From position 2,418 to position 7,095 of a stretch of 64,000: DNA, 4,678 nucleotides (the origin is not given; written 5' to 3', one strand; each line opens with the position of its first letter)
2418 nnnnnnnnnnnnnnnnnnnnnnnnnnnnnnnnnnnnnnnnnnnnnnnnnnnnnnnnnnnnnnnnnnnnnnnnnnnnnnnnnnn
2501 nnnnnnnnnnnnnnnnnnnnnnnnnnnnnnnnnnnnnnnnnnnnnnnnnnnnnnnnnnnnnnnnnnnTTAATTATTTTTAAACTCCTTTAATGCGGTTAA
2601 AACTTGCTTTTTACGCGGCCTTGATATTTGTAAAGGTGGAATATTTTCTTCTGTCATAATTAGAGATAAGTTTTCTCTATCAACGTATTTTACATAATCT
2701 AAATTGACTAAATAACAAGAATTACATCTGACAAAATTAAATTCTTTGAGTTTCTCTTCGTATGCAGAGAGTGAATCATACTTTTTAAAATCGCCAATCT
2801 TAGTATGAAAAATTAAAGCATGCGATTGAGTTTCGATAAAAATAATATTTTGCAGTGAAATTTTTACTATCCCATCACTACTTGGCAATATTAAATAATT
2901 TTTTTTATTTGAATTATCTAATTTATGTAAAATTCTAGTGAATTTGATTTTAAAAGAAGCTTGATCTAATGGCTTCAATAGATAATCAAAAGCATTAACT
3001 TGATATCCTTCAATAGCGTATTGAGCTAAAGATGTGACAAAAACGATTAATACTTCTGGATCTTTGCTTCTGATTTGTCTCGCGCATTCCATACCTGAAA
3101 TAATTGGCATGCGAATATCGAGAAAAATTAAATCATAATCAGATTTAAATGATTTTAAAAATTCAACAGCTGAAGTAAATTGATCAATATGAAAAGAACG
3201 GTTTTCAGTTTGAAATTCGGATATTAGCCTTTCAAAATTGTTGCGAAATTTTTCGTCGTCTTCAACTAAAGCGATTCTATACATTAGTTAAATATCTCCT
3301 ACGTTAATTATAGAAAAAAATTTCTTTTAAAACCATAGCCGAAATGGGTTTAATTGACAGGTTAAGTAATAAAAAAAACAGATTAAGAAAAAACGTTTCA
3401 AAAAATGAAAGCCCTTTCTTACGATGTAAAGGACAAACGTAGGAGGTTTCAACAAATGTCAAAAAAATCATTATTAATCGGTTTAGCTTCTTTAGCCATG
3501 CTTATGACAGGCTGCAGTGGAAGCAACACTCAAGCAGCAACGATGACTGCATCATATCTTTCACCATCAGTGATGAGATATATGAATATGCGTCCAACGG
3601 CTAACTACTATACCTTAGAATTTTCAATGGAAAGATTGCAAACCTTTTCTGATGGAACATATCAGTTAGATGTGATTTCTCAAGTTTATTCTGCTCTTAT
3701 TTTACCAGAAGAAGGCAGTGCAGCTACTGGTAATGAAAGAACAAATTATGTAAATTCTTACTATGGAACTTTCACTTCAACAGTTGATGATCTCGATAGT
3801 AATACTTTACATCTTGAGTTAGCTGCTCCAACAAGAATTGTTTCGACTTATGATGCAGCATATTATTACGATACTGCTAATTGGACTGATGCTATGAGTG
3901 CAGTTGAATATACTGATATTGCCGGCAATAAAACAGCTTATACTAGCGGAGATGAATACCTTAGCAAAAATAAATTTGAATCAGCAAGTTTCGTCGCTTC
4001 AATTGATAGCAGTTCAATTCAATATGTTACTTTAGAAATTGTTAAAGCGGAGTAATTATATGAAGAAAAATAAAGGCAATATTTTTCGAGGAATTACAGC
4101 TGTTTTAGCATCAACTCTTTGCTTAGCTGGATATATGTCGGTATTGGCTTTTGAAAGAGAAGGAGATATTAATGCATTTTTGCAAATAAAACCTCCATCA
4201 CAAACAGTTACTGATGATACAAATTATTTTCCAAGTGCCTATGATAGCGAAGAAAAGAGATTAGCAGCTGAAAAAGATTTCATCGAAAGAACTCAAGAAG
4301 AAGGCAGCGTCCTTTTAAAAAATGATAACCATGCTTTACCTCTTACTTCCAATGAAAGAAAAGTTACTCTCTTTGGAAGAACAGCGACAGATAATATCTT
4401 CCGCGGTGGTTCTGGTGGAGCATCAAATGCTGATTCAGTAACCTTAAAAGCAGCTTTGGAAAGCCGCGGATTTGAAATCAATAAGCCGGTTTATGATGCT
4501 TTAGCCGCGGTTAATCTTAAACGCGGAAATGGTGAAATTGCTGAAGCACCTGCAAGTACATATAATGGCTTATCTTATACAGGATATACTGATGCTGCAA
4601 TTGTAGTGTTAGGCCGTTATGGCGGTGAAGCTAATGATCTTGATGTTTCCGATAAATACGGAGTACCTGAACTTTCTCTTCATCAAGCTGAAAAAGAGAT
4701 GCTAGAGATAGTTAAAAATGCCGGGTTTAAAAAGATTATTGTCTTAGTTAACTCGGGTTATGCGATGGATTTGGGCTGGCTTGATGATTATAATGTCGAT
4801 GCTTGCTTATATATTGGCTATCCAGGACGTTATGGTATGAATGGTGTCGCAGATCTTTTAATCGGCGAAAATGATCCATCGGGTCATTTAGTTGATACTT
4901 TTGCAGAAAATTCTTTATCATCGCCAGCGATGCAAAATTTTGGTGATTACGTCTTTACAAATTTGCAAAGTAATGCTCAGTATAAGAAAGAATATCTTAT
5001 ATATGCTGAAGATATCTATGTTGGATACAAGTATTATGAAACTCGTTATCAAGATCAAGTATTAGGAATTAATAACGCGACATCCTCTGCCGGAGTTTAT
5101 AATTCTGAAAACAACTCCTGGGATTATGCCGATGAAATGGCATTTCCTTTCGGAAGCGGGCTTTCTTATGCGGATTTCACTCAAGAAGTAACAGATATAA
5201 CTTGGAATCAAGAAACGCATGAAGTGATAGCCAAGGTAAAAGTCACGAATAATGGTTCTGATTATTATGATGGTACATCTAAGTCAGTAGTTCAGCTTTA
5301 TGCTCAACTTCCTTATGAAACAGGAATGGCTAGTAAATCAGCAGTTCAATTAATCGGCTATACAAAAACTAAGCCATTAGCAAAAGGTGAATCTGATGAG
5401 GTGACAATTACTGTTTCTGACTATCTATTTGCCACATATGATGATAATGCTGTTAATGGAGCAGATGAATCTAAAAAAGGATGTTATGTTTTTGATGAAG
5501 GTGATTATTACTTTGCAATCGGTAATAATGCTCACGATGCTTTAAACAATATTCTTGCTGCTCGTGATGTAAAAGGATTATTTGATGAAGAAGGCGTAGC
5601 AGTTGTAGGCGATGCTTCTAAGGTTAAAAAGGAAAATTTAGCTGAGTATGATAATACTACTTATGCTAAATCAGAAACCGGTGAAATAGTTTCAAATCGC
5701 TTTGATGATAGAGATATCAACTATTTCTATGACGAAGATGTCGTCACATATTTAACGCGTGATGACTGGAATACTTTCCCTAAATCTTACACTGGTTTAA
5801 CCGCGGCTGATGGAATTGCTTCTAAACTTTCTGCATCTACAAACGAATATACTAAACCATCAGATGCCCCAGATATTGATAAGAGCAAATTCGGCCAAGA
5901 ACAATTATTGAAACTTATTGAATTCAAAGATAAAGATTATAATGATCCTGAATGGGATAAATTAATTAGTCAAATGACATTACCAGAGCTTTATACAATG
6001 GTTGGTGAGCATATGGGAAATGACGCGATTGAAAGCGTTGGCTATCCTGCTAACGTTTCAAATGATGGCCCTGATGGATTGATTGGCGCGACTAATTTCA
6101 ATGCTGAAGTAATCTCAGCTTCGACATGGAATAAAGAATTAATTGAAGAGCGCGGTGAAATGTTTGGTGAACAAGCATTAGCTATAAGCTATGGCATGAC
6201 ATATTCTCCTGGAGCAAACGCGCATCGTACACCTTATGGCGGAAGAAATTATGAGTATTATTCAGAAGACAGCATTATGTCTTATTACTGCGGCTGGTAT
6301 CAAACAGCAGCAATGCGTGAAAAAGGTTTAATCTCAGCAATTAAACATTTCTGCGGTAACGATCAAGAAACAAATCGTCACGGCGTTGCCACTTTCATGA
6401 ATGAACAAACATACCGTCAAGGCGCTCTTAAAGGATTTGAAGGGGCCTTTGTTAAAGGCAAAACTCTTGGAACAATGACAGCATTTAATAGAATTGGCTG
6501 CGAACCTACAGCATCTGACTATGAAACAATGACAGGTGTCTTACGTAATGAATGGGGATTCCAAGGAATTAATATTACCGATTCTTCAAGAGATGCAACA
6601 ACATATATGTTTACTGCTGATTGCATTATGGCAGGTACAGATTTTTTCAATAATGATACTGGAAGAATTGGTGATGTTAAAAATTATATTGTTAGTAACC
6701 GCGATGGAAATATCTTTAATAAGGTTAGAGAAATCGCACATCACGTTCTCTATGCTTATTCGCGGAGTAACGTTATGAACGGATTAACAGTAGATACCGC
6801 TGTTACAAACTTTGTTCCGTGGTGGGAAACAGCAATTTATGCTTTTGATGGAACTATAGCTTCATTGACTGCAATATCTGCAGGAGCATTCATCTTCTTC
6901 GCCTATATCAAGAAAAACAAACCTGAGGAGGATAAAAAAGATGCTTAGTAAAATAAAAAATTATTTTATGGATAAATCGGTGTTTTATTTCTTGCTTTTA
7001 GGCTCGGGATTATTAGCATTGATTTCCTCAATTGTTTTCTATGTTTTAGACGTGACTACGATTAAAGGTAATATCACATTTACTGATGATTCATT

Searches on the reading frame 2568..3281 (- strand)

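Call 77: search_protein_families(library=ncbifam, proteins=[window:2568-3281:-], max_evalue=1e-10)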
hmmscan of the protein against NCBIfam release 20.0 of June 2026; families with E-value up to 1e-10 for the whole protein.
window:2568-3281:- (237 aa): 14 families
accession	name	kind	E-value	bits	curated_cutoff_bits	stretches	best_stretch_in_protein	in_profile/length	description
NF008677.0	PRK11697.1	equivalog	1.3e-23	83.6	246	1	5-206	5-209/238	two-component system response regulator BtsR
NF010684.1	PRK14084.1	equivalog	3.8e-23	82.5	375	1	4-127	4-125/254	response regulator transcription factor LytR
NF051850.1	RespRegRprY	equivalog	2.5e-16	59.8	370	1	2-129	6-131/234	response regulator transcription factor RprY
NF053854.1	RespRegPhoBBctds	equivalog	1.1e-14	54.4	270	1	5-127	3-124/225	two-component system response regulator PhoB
NF049963.1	RespRegFlgRCampy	domain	5.2e-14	51.9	750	1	3-122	3-119/429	fla regulon two-component system response regulator FlgR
NF008469.0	PRK11361.1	equivalog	9e-13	47.7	714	1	2-119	6-121/461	acetoacetate metabolism transcriptional regulator AtoC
NF046022.1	RespRegCpdRBruc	equivalog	7e-12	45.4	180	1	2-95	3-92/120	cell cycle two-component system response regulator CpdR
NF045944.1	ResRegRpaBCyano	equivalog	1e-11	44.7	330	1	23-142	15-134/229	response regulator transcription factor RpaB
NF041734.1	resp_reg_RppA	equivalog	2.2e-11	43.6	250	1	2-119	2-118/229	two-component system response regulator RppA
NF041946.1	LuxO_transreg_Vib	equivalog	2.5e-11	43.1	800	1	37-128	31-122/463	quorum-sensing sigma-54 dependent transcriptional regulator LuxO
NF006900.1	PRK09390.1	equivalog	2.7e-11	43.4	255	1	3-127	7-129/203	response regulator FixJ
NF008176.1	PRK10923.1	equivalog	5.2e-11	41.8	620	1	3-126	6-128/469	nitrogen regulation protein NR(I)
TIGR01818.1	ntrC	equivalog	8.7e-11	41.3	558.6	0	4-108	2-104/463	nitrogen regulation protein NR(I)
TIGR01387.1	cztR_silR_copR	subfamily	9.4e-11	41.8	279.2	0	4-127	2-123/218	heavy metal response regulator transcription factor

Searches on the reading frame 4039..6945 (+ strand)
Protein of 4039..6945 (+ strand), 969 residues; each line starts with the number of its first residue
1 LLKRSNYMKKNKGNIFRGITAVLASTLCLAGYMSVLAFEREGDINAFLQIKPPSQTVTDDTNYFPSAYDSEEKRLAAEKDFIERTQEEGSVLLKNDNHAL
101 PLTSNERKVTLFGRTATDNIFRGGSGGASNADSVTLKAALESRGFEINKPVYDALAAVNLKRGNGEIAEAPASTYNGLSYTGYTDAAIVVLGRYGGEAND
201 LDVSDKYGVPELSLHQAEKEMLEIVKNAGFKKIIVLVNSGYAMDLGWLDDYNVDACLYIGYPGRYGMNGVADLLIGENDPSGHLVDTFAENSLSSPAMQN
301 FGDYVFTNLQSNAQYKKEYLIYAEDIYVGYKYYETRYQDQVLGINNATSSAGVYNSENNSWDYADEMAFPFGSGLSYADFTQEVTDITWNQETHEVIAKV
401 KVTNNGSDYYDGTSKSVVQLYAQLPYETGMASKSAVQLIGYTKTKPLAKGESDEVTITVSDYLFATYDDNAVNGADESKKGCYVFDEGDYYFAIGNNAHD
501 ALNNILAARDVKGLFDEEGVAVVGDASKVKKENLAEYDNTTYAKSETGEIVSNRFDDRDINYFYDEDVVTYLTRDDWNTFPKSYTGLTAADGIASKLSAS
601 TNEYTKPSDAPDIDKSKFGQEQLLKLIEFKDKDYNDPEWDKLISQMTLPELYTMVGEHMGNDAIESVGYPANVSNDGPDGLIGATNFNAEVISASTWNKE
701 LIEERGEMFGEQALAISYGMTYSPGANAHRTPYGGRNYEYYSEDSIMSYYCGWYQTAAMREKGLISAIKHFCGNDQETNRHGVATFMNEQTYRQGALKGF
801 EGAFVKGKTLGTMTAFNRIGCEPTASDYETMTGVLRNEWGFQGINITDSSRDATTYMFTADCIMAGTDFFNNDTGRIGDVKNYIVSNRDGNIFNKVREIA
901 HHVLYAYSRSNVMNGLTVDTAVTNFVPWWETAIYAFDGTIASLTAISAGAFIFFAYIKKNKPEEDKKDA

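Call 77: search_protein_families(library=ncbifam, proteins=[window:4039-6945:+], max_evalue=1e-10)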
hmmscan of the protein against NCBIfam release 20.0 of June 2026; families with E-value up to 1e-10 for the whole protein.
window:4039-6945:+ (969 aa): 7 families
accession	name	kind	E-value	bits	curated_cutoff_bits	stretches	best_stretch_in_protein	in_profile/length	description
NF041610.1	alph_arabinopyran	equivalog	9.4e-55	186.1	1300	2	682-849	56-223/738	exo-alpha-(1->6)-L-arabinopyranosidase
NF052330.1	BetGlucosiCelf0468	equivalog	1.6e-44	152.3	1300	2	654-849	15-223/817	beta-d-glucosidase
NF052329.1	XyloArabinsidase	equivalog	9.1e-35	119.9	1050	1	683-848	107-273/750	beta-xylosidase/alpha-l-arabinosidase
NF041776.1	xylosidase_Xyl3A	equivalog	6.7e-33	113.7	1250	0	212-308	619-710/846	xylan 1,4-beta-xylosidase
NF011678.0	PRK15098.1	equivalog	7.8e-31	107.2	666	1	685-849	118-288/765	beta-glucosidase BglX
NF041579.1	betaxyl_Flavo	equivalog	1.7e-18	66.2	1350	0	636-849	34-257/716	beta-xylosidase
NF052331.1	Bet13-16Glucosase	equivalog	1.1e-17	63.4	1330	0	682-849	91-264/750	exo-beta-d-1,3/1,6-glucosidase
